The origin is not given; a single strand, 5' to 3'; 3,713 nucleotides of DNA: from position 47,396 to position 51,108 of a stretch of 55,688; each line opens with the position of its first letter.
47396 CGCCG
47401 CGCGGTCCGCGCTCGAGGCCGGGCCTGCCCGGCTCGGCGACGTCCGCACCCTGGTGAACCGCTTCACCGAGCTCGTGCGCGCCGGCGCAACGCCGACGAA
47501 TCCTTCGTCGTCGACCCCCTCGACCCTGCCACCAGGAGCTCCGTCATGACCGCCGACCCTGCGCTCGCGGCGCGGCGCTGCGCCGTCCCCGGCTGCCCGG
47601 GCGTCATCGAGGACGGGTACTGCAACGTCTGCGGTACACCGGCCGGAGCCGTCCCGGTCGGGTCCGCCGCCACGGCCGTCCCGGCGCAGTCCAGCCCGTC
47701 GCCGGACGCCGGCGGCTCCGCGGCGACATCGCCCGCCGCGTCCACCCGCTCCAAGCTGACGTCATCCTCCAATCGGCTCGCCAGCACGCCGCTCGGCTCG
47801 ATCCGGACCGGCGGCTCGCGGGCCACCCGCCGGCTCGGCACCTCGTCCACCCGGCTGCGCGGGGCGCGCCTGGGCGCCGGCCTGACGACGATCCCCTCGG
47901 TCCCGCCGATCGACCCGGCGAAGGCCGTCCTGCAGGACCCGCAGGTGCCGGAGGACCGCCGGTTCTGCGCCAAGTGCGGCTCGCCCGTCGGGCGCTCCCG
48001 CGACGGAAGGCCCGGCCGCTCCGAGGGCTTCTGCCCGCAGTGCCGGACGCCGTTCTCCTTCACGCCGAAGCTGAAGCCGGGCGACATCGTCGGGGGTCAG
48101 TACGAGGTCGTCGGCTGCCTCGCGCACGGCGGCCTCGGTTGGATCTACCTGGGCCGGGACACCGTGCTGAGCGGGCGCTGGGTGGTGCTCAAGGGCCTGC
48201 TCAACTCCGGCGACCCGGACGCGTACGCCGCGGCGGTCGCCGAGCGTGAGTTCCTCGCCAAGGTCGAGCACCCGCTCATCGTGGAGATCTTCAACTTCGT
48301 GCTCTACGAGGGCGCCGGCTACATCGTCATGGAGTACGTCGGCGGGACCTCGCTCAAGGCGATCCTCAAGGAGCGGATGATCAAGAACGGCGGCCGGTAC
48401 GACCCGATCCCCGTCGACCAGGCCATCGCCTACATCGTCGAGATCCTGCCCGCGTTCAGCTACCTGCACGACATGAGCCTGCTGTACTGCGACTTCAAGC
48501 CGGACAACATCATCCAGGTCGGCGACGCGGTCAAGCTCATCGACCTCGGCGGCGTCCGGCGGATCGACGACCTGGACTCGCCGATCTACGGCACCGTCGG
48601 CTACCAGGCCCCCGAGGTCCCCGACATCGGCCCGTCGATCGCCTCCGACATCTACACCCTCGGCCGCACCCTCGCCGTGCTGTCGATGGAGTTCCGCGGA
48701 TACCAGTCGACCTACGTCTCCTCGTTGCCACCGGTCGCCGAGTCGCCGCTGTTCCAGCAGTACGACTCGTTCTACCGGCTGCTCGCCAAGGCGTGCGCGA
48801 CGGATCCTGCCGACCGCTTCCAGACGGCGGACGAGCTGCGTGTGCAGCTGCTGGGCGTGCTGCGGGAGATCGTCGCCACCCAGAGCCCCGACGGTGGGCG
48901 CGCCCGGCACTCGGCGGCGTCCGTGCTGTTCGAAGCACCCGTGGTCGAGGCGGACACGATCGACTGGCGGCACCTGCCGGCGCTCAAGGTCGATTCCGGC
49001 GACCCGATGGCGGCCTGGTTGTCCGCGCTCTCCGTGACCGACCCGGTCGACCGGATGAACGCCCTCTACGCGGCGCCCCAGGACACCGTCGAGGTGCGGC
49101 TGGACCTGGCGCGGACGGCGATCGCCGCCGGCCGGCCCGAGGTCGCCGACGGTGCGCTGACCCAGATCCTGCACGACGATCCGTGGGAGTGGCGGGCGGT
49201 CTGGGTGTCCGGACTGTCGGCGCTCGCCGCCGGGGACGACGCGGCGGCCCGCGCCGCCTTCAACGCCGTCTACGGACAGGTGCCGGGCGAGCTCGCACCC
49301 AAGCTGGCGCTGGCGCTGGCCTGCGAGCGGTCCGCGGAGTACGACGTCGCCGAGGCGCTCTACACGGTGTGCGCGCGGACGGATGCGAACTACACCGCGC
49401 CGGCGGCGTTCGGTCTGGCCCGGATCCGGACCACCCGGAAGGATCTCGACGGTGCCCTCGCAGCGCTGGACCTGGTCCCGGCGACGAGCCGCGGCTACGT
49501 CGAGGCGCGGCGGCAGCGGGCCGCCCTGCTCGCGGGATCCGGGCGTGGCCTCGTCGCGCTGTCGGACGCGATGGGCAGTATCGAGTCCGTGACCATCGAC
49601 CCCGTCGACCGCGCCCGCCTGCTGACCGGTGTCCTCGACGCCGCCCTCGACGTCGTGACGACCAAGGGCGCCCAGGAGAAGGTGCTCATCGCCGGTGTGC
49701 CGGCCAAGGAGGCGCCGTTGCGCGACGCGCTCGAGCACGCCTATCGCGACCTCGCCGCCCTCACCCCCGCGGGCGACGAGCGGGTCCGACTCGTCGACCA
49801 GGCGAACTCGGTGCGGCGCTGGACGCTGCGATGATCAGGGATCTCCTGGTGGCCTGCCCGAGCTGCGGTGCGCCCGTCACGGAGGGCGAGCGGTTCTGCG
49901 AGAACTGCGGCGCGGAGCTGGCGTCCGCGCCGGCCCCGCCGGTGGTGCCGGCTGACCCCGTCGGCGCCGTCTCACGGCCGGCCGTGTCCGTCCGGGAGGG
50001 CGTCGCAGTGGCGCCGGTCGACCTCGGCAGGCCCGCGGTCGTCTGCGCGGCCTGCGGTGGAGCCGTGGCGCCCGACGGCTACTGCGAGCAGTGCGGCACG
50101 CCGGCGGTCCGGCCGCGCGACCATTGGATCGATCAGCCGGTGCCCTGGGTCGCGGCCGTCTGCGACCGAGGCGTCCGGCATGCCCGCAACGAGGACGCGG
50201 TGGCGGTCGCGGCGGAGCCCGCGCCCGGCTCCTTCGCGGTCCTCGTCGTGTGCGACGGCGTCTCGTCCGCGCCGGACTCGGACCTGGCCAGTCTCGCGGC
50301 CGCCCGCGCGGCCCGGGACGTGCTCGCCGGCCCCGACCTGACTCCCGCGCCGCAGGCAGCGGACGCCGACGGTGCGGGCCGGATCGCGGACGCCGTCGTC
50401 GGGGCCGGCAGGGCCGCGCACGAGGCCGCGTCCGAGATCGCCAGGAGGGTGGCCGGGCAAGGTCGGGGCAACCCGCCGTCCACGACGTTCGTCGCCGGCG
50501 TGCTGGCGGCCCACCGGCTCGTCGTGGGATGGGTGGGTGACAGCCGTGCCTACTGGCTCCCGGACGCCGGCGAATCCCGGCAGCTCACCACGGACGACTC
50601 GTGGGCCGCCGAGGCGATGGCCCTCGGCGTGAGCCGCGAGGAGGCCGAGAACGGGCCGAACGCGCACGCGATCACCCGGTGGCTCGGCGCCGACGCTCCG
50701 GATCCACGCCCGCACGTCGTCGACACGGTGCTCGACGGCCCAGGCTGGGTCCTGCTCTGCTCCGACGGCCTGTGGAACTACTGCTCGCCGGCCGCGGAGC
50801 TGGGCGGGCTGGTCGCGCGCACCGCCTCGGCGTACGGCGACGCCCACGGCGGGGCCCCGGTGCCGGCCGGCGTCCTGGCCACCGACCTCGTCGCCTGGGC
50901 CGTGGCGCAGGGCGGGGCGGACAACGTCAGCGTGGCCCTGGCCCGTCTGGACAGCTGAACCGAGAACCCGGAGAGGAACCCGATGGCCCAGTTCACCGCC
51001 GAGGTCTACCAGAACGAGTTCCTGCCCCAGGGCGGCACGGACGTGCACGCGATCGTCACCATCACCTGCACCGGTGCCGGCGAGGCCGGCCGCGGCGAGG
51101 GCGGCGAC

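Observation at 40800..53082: TelA-to-FHA supercluster: the PknG/GlnH/GlnX nutrient-sensing operon fused to a TerY-P-like vWA/PP2C/kinase triad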

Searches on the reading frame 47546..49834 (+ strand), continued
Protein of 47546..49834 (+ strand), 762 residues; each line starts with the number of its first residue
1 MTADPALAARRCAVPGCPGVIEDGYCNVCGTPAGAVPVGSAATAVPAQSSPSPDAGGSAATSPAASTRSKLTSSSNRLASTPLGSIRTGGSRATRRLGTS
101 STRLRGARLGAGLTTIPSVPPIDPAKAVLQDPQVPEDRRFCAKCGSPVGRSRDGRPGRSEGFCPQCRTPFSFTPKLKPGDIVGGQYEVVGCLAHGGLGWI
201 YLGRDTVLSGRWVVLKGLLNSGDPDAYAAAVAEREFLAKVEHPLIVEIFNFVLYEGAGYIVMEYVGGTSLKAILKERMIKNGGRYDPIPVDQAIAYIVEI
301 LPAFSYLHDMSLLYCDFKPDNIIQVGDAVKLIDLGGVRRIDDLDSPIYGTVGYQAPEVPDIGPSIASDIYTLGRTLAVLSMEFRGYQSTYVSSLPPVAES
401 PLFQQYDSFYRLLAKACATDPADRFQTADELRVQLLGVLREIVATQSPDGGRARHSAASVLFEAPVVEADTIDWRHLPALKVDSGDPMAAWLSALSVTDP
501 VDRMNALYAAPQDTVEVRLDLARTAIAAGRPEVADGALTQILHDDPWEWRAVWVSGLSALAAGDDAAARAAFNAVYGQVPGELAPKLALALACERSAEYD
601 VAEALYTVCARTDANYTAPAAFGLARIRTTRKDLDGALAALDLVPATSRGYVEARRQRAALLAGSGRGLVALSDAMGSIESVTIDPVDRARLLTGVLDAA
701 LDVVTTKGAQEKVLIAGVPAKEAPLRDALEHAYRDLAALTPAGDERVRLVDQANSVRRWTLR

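Call 84: search_protein_families(library=ncbifam, proteins=[L062:16801-17262:+, L062:16321-16707:+, L062:17270-18046:+], max_evalue=0.00001)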
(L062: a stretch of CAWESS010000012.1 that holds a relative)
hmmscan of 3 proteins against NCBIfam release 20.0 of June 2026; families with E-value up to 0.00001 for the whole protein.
L062:16801-17262:+ (153 aa): 5 families
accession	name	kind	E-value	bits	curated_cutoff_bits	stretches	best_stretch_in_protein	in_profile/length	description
NF041660.2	oxygluDhInhib_OdhI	equivalog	1e-52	177.5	200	1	36-150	15-129/130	oxoglutarate dehydrogenase inhibitor Odhl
NF049868.1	FhaB_Rv0019c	equivalog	4.1e-19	69.2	125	1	45-143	54-153/158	FHA domain-containing protein FhaB/FipA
NF052573.1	HisKinEspAMyxo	equivalog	7.8e-15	53.9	1400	1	67-145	36-115/755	serine histidine kinase EspA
NF033760.1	gliding_GltG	equivalog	8.2e-12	44.5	650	1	77-148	24-96/650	adventurous gliding motility protein GltG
TIGR03354.1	VI_FHA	hypoth_equivalog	7.2e-08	32.7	120.25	1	66-147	13-100/420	type VI secretion system-associated FHA domain protein TagH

L062:16321-16707:+ (128 aa): 4 families
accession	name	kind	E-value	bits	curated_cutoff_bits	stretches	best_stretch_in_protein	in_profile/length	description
NF002270.0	PRK01202.1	subfamily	1.9e-49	166.7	117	1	5-127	3-126/129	glycine cleavage system protein GcvH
TIGR00527.1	gcvH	equivalog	4.5e-45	152.9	115.85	1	6-127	2-125/129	glycine cleavage system protein GcvH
TIGR03077.1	not_gcvH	equivalog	1.1e-15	57.6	144.05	1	15-109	5-100/110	glycine cleavage protein H-like protein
NF045810.1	GcvH_rel_desulf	equivalog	7e-12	45.4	150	1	4-127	10-135/167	GcvH-related protein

L062:17270-18046:+ (258 aa): 7 families
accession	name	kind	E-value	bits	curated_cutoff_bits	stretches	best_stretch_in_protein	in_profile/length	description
NF050798.1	TF_FtsR_Actino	equivalog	6.7e-71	238.9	150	1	10-215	1-204/223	transcriptional regulator FtsR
TIGR02043.1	ZntR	equivalog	3.3e-08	33.8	167.95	1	24-82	11-69/131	Zn(2+)-responsive transcriptional regulator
NF007069.0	PRK09514.1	equivalog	5e-07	29.8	143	1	24-79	11-66/141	Zn(2+)-responsive transcriptional regulator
TIGR02044.1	CueR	equivalog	1.3e-06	28.5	147.4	1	26-71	12-58/127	Cu(I)-responsive transcriptional regulator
TIGR02047.1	CadR-PbrR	equivalog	2e-06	27.8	151.45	1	25-66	11-53/127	Cd(II)/Pb(II)-responsive transcriptional regulator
TIGR02051.1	MerR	equivalog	5.4e-06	26.7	150.85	1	25-71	10-57/124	mercury resistance transcriptional regulator MerR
NF047375.1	HeatShock_HspR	equivalog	7.5e-06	25.9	105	0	31-81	20-70/92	heat shock protein transcriptional repressor HspR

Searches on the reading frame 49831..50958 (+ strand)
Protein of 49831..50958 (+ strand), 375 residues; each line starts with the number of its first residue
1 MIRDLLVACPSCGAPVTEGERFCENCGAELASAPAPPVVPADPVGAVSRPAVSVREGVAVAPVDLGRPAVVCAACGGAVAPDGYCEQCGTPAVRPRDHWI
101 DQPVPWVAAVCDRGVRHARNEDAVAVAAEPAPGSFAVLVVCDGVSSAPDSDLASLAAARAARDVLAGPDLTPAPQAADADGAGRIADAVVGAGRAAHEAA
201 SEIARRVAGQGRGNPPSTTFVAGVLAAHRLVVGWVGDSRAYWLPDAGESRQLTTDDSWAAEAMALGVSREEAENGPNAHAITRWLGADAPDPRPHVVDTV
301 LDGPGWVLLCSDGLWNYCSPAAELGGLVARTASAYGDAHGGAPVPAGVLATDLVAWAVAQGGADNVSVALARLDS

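Call 7: search_protein_families(library=pfam, proteins=[window:49831-50958:+], max_evalue=0.01)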
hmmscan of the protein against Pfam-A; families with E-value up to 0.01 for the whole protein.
window:49831-50958:+ (375 aa): 9 families
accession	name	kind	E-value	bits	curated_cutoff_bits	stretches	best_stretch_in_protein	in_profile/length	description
PF13672.11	PP2C_2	-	2.4e-12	47.3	24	1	117-331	9-191/209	Protein phosphatase 2C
PF12773.13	DZR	-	1.3e-09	38.5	27.3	2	9-89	1-45/45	Double zinc ribbon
PF13248.11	Zn_ribbon_3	-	3.5e-08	33.1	27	1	7-30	3-26/26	zinc-ribbon domain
PF13240.11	Zn_Ribbon_1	-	1.8e-07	31.2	25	1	9-30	2-23/23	zinc-ribbon domain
PF18912.6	DZR_2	-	4.8e-05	23.5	27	1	8-32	9-33/56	Double zinc ribbon domain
PF17032.10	Zn_ribbon_15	-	0.00018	22.7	28.9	0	8-27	54-73/73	zinc-ribbon family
PF00481.26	PP2C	-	0.00019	21.6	20.3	0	223-255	107-139/255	Protein phosphatase 2C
PF24463.1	DUF7577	-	0.00019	21.4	28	1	7-30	3-26/27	Domain of unknown function (DUF7577)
PF07191.17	Zn_ribbon_6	-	0.0026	18.1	25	0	8-31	18-40/67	Double zinc ribbon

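Call 8: search_protein_families(library=padloc, proteins=[window:49831-50958:+], max_evalue=0.01)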
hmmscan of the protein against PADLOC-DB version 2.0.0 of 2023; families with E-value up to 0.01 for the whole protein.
window:49831-50958:+ (375 aa): 1 family
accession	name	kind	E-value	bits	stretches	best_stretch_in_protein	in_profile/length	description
PDLC04518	PDC-M21C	-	0.0063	13.7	0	110-323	8-195/243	-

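Call 9: search_protein_families(library=ncbifam, proteins=[window:49831-50958:+], max_evalue=0.001)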
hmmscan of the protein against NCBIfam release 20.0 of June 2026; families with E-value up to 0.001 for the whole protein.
window:49831-50958:+ (375 aa): 2 families
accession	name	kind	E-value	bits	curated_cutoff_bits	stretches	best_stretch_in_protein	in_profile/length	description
NF033484.1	Stp1_PP2C_phos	equivalog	7.8e-26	91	230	1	111-371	2-231/232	Stp1/IreP family PP2C-type Ser/Thr phosphatase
NF011149.0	PRK14559.1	equivalog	1.8e-12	46.8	374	1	137-314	413-580/642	serine/threonine phosphatase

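Call 80: search_protein_families(library=padloc, proteins=[window:49831-50958:+], max_evalue=10)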
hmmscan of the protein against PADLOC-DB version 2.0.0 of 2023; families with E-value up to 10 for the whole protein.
window:49831-50958:+ (375 aa): 1 family
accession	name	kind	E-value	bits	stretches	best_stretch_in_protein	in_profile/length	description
PDLC04518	PDC-M21C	-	0.0063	13.7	1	110-323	8-195/243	-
